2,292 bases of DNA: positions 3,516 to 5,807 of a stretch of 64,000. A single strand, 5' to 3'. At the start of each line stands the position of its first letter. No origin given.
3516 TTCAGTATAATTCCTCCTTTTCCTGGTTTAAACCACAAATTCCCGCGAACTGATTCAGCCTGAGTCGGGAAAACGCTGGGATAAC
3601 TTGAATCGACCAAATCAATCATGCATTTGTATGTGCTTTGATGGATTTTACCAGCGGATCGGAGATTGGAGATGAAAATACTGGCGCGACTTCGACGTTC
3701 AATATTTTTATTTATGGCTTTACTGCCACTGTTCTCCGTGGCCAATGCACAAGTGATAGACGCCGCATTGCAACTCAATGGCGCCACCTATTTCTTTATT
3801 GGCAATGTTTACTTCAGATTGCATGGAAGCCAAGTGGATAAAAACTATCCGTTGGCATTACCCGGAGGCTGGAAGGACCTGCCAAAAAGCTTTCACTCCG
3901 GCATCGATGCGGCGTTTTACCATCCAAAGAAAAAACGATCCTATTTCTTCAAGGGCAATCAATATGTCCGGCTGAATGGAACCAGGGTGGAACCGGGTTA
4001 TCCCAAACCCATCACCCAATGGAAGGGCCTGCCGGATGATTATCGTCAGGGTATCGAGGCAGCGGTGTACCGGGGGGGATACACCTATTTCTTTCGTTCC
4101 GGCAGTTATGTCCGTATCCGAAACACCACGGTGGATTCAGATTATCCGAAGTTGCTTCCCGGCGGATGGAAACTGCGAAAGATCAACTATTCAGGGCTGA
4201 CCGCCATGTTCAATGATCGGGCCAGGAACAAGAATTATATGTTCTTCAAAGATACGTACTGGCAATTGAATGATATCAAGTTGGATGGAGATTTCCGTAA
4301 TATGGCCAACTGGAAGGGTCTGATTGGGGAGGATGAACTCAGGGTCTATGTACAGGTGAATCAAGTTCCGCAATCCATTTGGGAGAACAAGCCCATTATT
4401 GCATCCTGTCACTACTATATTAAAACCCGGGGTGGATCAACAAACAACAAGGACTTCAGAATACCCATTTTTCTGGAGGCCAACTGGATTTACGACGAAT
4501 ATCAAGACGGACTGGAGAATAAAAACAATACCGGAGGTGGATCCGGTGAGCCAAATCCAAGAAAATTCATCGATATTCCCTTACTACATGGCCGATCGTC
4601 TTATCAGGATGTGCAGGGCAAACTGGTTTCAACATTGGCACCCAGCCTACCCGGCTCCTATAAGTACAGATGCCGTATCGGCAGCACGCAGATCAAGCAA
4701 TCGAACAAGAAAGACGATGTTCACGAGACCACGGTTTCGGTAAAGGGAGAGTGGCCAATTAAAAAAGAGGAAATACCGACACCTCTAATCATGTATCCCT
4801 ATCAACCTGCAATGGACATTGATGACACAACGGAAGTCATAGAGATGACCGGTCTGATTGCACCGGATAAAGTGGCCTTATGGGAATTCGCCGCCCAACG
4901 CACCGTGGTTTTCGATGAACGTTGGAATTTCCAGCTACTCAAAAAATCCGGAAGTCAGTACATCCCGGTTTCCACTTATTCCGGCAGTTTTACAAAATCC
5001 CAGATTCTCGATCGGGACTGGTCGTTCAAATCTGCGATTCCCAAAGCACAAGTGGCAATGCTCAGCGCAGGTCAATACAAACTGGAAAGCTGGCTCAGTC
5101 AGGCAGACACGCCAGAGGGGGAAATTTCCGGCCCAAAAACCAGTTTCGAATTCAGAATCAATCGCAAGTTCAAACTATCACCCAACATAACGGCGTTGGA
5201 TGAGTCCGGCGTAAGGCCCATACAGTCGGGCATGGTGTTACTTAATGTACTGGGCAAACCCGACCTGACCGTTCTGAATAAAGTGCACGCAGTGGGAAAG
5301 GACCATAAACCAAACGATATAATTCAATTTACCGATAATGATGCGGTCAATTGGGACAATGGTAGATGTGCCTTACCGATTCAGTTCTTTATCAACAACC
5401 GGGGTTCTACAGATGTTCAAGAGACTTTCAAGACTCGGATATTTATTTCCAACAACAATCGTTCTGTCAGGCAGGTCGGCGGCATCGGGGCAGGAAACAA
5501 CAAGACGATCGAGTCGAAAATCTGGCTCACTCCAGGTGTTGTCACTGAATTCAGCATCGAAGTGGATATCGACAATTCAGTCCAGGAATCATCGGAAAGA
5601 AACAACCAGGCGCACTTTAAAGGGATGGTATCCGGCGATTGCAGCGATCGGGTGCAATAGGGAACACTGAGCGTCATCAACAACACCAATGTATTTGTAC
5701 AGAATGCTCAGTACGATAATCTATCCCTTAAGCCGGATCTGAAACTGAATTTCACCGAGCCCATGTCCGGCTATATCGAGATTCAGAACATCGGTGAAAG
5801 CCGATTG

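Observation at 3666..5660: Bacterial secreted protein with a four-bladed hemopexin-like repeat domain fused to unknown beta-rich modules and CARDB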

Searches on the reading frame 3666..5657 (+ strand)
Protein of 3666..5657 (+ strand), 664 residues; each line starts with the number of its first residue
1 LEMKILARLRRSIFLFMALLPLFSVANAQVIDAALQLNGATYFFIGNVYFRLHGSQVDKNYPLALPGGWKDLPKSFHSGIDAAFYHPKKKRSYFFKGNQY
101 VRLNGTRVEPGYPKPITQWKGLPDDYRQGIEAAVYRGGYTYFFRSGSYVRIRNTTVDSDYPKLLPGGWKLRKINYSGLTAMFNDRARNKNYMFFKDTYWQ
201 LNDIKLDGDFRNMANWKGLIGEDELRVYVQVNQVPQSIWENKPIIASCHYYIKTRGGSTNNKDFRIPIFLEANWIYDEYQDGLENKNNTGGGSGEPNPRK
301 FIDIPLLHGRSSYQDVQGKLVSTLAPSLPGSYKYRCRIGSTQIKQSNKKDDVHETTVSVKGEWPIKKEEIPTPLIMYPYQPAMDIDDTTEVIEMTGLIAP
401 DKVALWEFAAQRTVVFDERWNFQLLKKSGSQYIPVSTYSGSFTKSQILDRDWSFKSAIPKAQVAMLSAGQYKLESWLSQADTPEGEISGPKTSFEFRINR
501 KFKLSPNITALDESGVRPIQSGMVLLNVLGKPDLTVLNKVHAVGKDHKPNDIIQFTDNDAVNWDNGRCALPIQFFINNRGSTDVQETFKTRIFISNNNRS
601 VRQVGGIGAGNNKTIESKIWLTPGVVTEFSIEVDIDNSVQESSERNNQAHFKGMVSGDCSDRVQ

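Call 4: search_protein_families(library=pfam, proteins=[window:3666-5657:+], max_evalue=10)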
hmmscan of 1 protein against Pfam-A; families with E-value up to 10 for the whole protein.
window:3666-5657:+ (664 aa): 3 families
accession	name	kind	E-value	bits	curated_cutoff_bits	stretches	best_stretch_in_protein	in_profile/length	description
PF00045.24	Hemopexin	-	1.3e-32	111.9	21.3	3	80-123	1-44/45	Hemopexin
PF07705.17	CARDB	-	3.2e-09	37.4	22.7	1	570-649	21-99/101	CARDB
PF17091.10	Inovirus_G7P_1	-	0.12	12.8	27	1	558-581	5-28/38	Inovirus G7P protein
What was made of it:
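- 3753..4337 (+): Four-bladed hemopexin-like beta-propeller, residues 28-222. Blade starts read IDAA, IDAA, IEAA and LTAM. The domain has no cysteine. Pfam E 1.3e-32 (call 4).
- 5256..5648 (+): CARDB domain, residues 529-659, of a subfamily with a conserved Cys pair (C566, C657). It equals 'CARDB1' of the CARDB-CARDB-cytochrome c cassette. Pfam E 3.2e-9 (call 4).
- On Hemopexin-like repeat / four-bladed propeller (Pfam PF00045): 111.9 bits against a cut-off of 21.3, E 1.3e-32, with 3 stretches passing on their own (call 4).
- On Matrix metalloproteinase (matrixin): No peptidase family appears in the Pfam scan (call 4).
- On CARDB (Pfam PF07705): 37.4 bits against a cut-off of 22.7 (call 4).
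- Checked: Pfam Hemopexin scores 111.9 bits against a cut-off of 21.3, E 1.3e-32 (call 4). CARDB: Pfam scores 37.4 bits against a cut-off of 22.7, at residues 570-649 (call 4).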

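Call 5: search_protein_families(library=ncbifam, proteins=[window:3666-5657:+], max_evalue=10)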
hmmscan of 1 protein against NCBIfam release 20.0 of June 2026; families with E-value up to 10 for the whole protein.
window:3666-5657:+ (664 aa): 0 families

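Call 11: find_homologous_proteins(query=window:3672-5657:+, max_evalue=0.001)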
Query window:3672-5657:+ (662 aa): 271 proteins with E <= 0.001 among 7361 candidates; the best 120 are listed.
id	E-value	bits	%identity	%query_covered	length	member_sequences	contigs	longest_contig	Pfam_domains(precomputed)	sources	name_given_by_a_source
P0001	0.0e+0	1517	100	98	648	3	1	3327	PF07705.18,PF00045.25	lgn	-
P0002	1.1e-165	571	43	24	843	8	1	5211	PF20244.4,PF22333.3,PF00045.25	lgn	-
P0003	1.2e-149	518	41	26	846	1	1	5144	PF20244.4,PF00045.25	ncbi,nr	ncbi:MAG: hypothetical protein JKX81_04805 [Arenicella sp.]|nr:hypothetical protein [Arenicella sp.]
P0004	3.4e-145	503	38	26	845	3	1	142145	PF20244.4,PF00045.25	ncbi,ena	-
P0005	4.0e-142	493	41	27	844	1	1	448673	PF12402.14,PF20244.4,PF00045.25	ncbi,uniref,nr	ncbi:hemopexin repeat-containing protein [Serinicoccus kebangsaanensis]|uniref:hemopexin repeat-cont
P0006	1.4e-140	488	42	26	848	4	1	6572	PF20244.4,PF22333.3,PF00045.25,PF13583.12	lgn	-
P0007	1.4e-140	488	48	21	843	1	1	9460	PF20244.4,PF22333.3,PF00045.25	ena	-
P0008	1.3e-138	482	40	25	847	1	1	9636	PF20244.4,PF22333.3,PF00045.25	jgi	jgi:predicted P-loop ATPase/GTPase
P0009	4.8e-138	480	44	24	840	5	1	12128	PF20244.4,PF00045.25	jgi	jgi:hypothetical protein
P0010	6.3e-136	473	40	27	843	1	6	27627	PF12402.14,PF20244.4,PF00045.25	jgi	jgi:hypothetical protein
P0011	6.9e-136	472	40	26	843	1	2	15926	PF20244.4,PF22333.3,PF00045.25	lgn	-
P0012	1.6e-135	471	41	25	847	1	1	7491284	PF20244.4,PF22333.3,PF00045.25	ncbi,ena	-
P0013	8.7e-135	469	43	23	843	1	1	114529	PF12402.14,PF20244.4,PF22333.3,PF00045.25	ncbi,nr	ncbi:MAG TPA: hemopexin repeat-containing protein [Pyrinomonadaceae bacterium]|nr:hemopexin repeat-c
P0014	1.2e-133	465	41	26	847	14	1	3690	PF20244.4,PF22333.3,PF00045.25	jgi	jgi:hypothetical protein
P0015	2.8e-133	464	44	26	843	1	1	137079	PF12402.14,PF20244.4,PF22333.3,PF00045.25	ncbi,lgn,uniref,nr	ncbi:hemopexin repeat-containing protein [Accumulibacter sp.]|uniref:hemopexin repeat-containing pro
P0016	5.6e-131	456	45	21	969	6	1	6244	PF20244.4,PF22333.3,PF04616.21,PF00045.25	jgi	jgi:hypothetical protein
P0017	6.6e-131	456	42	26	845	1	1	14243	PF20244.4,PF00045.25,PF13583.12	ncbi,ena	-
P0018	1.1e-129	452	44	25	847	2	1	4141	PF20244.4,PF22333.3,PF00045.25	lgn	-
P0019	2.8e-128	447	35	37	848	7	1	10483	PF20244.4,PF22333.3,PF00045.25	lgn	-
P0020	3.0e-128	447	42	26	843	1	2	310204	PF20244.4,PF22333.3,PF00045.25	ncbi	ncbi:MAG: hemopexin repeat-containing protein [Arenicella sp.]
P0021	5.1e-127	443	42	26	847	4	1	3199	PF24996.1,PF12402.14,PF20244.4,PF00045.25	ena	-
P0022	2.2e-126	441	44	23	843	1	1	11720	PF20244.4,PF22333.3,PF00045.25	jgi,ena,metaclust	metaclust:\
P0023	4.5e-124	433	40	25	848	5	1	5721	PF20244.4,PF22333.3,PF00045.25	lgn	-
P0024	8.5e-120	419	40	26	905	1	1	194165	PF20244.4,PF04616.21,PF00045.25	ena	-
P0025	4.0e-119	417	41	26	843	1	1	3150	PF20244.4,PF22333.3,PF00045.25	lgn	-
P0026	1.7e-117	412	40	26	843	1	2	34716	PF20244.4,PF00045.25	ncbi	ncbi:MAG: hemopexin repeat-containing protein [Pseudonocardiaceae bacterium]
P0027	7.1e-113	396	41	25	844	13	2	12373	PF12402.14,PF22333.3,PF00045.25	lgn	-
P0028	1.7e-111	392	42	27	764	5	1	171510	PF00045.25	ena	-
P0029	1.0e-110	389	41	26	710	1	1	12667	PF20244.4,PF00045.25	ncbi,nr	ncbi:MAG: hypothetical protein HY315_01985, partial [Acidobacteria bacterium]|nr:hypothetical protei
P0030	2.2e-109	385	38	27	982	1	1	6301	PF20244.4,PF00045.25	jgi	jgi:hypothetical protein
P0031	3.9e-108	381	39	24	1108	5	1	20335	PF00045.25,PF00082.28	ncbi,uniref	ncbi:hemopexin repeat-containing protein [Mariniphaga sp.]|uniref:hemopexin repeat-containing protei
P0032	6.5e-101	357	38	27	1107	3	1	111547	PF10983.14,PF00045.25,PF00082.28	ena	-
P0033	8.5e-100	353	42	26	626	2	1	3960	PF20244.4,PF00045.25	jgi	-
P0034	1.5e-99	352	36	29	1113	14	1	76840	PF10983.14,PF20244.4,PF00045.25,PF00082.28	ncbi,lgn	-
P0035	1.2e-98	349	39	24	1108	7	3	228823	PF19362.5,PF00045.25,PF00082.28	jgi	jgi:hypothetical protein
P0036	2.2e-97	345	46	21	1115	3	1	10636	PF10983.14,PF00045.25,PF00082.28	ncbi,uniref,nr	ncbi:hemopexin repeat-containing protein [Cecembia rubra]|uniref:hemopexin repeat-containing protein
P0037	7.4e-97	343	33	30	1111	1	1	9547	PF10983.14,PF00045.25,PF00082.28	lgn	-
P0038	9.9e-95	336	42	21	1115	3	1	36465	PF10983.14,PF00045.25,PF00082.28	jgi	jgi:hypothetical protein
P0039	3.6e-94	335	41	36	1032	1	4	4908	PF00045.25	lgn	-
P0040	2.0e-93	332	38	27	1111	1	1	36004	PF10983.14,PF00045.25,PF00082.28,PF07833.17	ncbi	ncbi:MAG: hemopexin repeat-containing protein [Polaribacter sp.]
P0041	3.3e-93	331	43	25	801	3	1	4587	PF00045.25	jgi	-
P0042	3.9e-92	328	37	29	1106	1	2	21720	PF10983.14,PF00045.25,PF00082.28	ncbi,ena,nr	ncbi:MAG: hemopexin repeat-containing protein [Crocinitomicaceae bacterium]|nr:hemopexin repeat-cont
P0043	5.9e-92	327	36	24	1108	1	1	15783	PF00045.25,PF00082.28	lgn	-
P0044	2.1e-89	319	37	26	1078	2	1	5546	PF10983.14,PF00045.25,PF00082.28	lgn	-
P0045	1.5e-88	316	36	27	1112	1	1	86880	PF10983.14,PF22081.2,PF00045.25,PF00082.28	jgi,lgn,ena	-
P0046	6.7e-86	307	41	27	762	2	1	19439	PF00045.25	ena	-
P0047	2.3e-85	306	34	31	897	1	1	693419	PF20244.4,PF00045.25,PF00082.28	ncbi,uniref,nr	ncbi:hemopexin repeat-containing protein [Lutibacter citreus]|uniref:hemopexin repeat-containing pro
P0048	3.0e-85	305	41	27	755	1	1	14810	PF00045.25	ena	-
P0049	3.4e-84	302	42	26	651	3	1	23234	PF00045.25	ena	-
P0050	4.1e-82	295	41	26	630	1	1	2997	PF11914.14,PF26943.1,PF00045.25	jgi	jgi:hypothetical protein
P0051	8.4e-80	287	38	27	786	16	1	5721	PF00045.25,PF15581.12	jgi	-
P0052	4.4e-79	285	42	21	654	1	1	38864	PF10983.14,PF12402.14,PF13688.13,PF00045.25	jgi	jgi:hypothetical protein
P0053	4.8e-74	268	42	23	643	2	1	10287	PF00045.25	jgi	jgi:hypothetical protein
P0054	8.1e-74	267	44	23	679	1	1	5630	PF10983.14,PF00045.25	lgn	-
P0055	1.4e-73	267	43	25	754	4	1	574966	PF00045.25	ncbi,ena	-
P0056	1.6e-71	260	37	28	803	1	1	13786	PF00045.25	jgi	jgi:hypothetical protein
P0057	8.3e-70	254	42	25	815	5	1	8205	PF00045.25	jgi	-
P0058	2.2e-69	253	38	25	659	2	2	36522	PF10983.14,PF00045.25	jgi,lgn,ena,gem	-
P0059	4.3e-69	252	38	27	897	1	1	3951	PF00045.25,PF00082.28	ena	-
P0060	1.8e-68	250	37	25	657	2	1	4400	PF10983.14,PF13688.13,PF00045.25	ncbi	-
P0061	2.5e-68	249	45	21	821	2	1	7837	PF00045.25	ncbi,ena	-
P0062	1.0e-67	247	39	26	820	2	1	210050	PF19193.7,PF00045.25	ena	-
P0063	1.1e-67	247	43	24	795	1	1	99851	PF00045.25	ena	-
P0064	1.6e-67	247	36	33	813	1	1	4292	PF00045.25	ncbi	-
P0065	2.0e-67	246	35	25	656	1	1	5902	PF00045.25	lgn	-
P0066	2.2e-67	246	41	25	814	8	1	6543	PF00045.25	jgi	jgi:hemopexin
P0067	4.0e-67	245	38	25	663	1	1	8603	PF13688.13,PF00045.25,PF07833.17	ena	-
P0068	7.4e-67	244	39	26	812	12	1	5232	PF00045.25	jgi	-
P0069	1.6e-66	243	44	21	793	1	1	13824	PF13688.13,PF00045.25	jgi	jgi:hypothetical protein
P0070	1.6e-66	243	39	21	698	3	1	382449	PF02315.22,PF00045.25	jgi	jgi:hypothetical protein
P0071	2.2e-66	243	37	27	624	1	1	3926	PF00045.25,PF00082.28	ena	-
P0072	2.2e-66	243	39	27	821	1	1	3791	PF00045.25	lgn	-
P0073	6.3e-66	241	41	26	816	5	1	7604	PF00045.25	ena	-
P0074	2.3e-65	239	39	32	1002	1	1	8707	PF04185.20,PF00045.25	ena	-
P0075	3.6e-65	239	33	25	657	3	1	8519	PF00045.25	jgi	jgi:Hemopexin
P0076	5.2e-65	238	40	25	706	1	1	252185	PF13688.13,PF00045.25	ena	-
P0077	2.3e-64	236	39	26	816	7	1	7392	PF00045.25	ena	-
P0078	4.7e-64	235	40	22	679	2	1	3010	PF10983.14,PF00045.25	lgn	-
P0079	6.5e-64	235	38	26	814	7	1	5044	PF00045.25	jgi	jgi:hypothetical protein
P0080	7.7e-64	234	37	22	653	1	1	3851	PF10983.14,PF24798.3,PF00045.25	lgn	-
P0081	1.8e-62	230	33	25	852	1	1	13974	PF00045.25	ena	-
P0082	2.8e-62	229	43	25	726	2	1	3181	PF13688.13,PF00045.25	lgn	-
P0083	2.9e-62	229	34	27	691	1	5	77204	PF10983.14,PF00045.25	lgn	-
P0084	1.8e-61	227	41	19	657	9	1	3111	PF10983.14,PF13688.13,PF00045.25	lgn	-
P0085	2.7e-61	226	35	28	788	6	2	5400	PF00045.25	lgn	-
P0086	2.2e-60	223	39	21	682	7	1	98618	PF10983.14,PF00045.25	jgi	-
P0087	4.9e-60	222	36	37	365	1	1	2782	PF00045.25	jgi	jgi:Hemopexin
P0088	2.2e-59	220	39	25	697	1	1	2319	PF00045.25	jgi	-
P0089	4.8e-59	219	43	20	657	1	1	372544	PF10983.14,PF13688.13,PF00045.25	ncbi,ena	-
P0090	3.2e-58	216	38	23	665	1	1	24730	PF10983.14,PF00045.25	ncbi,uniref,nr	ncbi:hemopexin repeat-containing protein [Paracoccus salsus]|uniref:hemopexin repeat-containing prot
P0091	2.4e-57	213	35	28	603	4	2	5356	PF10983.14,PF13688.13,PF00045.25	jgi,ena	-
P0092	9.3e-56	208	46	32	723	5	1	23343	PF00045.25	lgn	-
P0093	2.5e-55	206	32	32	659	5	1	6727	PF00045.25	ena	-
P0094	2.5e-54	203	53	29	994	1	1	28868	PF14295.13,PF00024.33,PF00045.25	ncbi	-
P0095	7.9e-53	198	45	34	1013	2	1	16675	PF08276.18,PF14295.13,PF00024.33,PF00045.25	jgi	-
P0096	7.8e-50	188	45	31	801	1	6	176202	PF17660.7,PF00045.25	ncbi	ncbi:MAG: hemopexin repeat-containing protein [Hyphomicrobiales bacterium]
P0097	5.4e-48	182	41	34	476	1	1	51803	PF00045.25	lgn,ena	-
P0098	3.0e-44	170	34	29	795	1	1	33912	PF00045.25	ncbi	-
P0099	3.7e-44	169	48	21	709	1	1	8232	PF00045.25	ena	-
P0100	3.9e-44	169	41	18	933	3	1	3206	PF00045.25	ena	-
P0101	3.4e-43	166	50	23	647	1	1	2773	PF00045.25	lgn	-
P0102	1.6e-42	164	36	21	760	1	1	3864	PF00045.25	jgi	jgi:hypothetical protein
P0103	3.0e-42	163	35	30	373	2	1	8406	PF13688.13,PF00045.25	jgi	jgi:hypothetical protein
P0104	6.7e-42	162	38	37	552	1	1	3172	PF00045.25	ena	-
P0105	3.4e-41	160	32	22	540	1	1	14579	PF17479.8,PF00045.25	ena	-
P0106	4.3e-41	159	39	22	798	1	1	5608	PF00045.25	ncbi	-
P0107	2.6e-40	157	40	34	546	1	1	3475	PF00045.25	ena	-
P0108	2.7e-40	157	42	25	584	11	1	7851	PF01510.31,PF27503.1,PF00045.25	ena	-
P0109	3.0e-40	156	46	21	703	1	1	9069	PF00045.25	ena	-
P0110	5.0e-40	156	41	25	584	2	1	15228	PF01510.31,PF27503.1,PF00045.25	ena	-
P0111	2.0e-36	144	40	21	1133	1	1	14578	PF14200.13,PF00193.24,PF00045.25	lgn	-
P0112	4.0e-26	110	37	26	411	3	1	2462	PF00045.25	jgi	jgi:Hemopexin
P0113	6.8e-26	109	32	28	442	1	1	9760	PF00413.31,PF01400.32,PF00045.25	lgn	-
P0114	6.8e-26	109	39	20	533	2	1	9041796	PF00413.31,PF01471.24,PF00045.25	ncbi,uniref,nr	ncbi:matrix metalloproteinase-14 isoform X2 [Neocloeon triangulifer]|uniref:matrix metalloproteinase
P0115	1.3e-25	108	37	29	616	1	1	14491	PF00045.25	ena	-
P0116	1.1e-24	105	37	26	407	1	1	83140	PF00045.25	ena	-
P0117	3.9e-24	103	37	20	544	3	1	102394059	PF00413.31,PF01471.24,PF00045.25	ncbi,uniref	ncbi:matrix metalloproteinase-14 isoform X2 [Anabrus simplex]|uniref:matrix metalloproteinase-14 iso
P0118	1.5e-23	101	44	20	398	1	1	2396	PF00045.25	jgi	jgi:hypothetical protein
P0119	1.8e-23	101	36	18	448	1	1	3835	PF00045.25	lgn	-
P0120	2.6e-23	100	38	20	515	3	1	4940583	PF00413.31,PF01471.24,PF00045.25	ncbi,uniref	ncbi:hypothetical protein R5R35_006688 [Gryllus longicercus]|uniref:Peptidase metallopeptidase domai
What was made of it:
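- No other protein with this architecture turned up in searches of 5.8 billion clusters (call 11).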

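Call 14: find_encoding_contigs(protein=P0001, flank=10000, max_places=6)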
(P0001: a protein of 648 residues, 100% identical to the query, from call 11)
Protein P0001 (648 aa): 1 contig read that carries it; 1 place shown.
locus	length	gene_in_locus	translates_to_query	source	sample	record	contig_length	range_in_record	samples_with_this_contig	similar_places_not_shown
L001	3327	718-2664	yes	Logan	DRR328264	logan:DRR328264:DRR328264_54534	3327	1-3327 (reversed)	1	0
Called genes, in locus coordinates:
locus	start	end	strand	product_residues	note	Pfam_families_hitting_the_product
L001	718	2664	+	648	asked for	PF00045:Hemopexin, PF07705:CARDB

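Call 41: search_solved_structures(query=window:3672-5657:+, max_evalue=0.01)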
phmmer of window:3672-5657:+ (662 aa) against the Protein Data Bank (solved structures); distinct sequences matched with E-value up to 0.01: 19.
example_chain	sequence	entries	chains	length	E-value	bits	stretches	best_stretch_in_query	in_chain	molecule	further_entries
2mqs_A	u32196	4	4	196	3.6e-22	81.7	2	30-161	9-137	Matrix metalloproteinase-14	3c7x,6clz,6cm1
1rtg_A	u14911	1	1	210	2.2e-20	75.9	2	78-156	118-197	HUMAN GELATINASE A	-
1gen_A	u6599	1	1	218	2.5e-20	75.6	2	78-156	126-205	GELATINASE A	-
1ck7_A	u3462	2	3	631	9.8e-19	70.4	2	78-156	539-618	PROTEIN (GELATINASE A) | 72 KDA TYPE IV COLLAGENASE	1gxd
1pex_A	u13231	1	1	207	1.7e-14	56.4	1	29-163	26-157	COLLAGENASE-3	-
4fu4_A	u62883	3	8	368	1e-13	53.8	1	29-163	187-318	Collagenase 3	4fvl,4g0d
2jxy_A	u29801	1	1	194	1.4e-10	43.5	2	74-144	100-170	Macrophage metalloelastase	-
6o5e_A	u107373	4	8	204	1.4e-10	43.4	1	33-166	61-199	Vitronectin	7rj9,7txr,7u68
3ba0_A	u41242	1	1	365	1.2e-09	40.3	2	74-144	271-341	Macrophage metalloelastase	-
2clt_A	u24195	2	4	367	1.4e-08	36.8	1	28-162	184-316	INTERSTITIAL COLLAGENASE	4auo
3oyo_A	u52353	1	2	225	1.5e-08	36.7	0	73-104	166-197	hemopexin fold protein CP4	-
1su3_A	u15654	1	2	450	4.3e-08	35.2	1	28-163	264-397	Interstitial collagenase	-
1fbl_A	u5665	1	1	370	1.1e-07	33.9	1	28-162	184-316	FIBROBLAST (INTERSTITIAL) COLLAGENASE (MMP-1)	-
6ix1_A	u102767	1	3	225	3.6e-07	32.2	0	73-104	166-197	2S Albumin protein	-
3lp9_A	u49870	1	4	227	4.4e-06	28.6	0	74-102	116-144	LS-24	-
1qhu_A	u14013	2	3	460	0.0067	18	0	35-123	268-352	PROTEIN (HEMOPEXIN) | HEMOPEXIN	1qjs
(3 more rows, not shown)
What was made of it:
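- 3753..4337 (+): PDB sequence hit to MMP-14, E 3.6e-22 (call 41).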
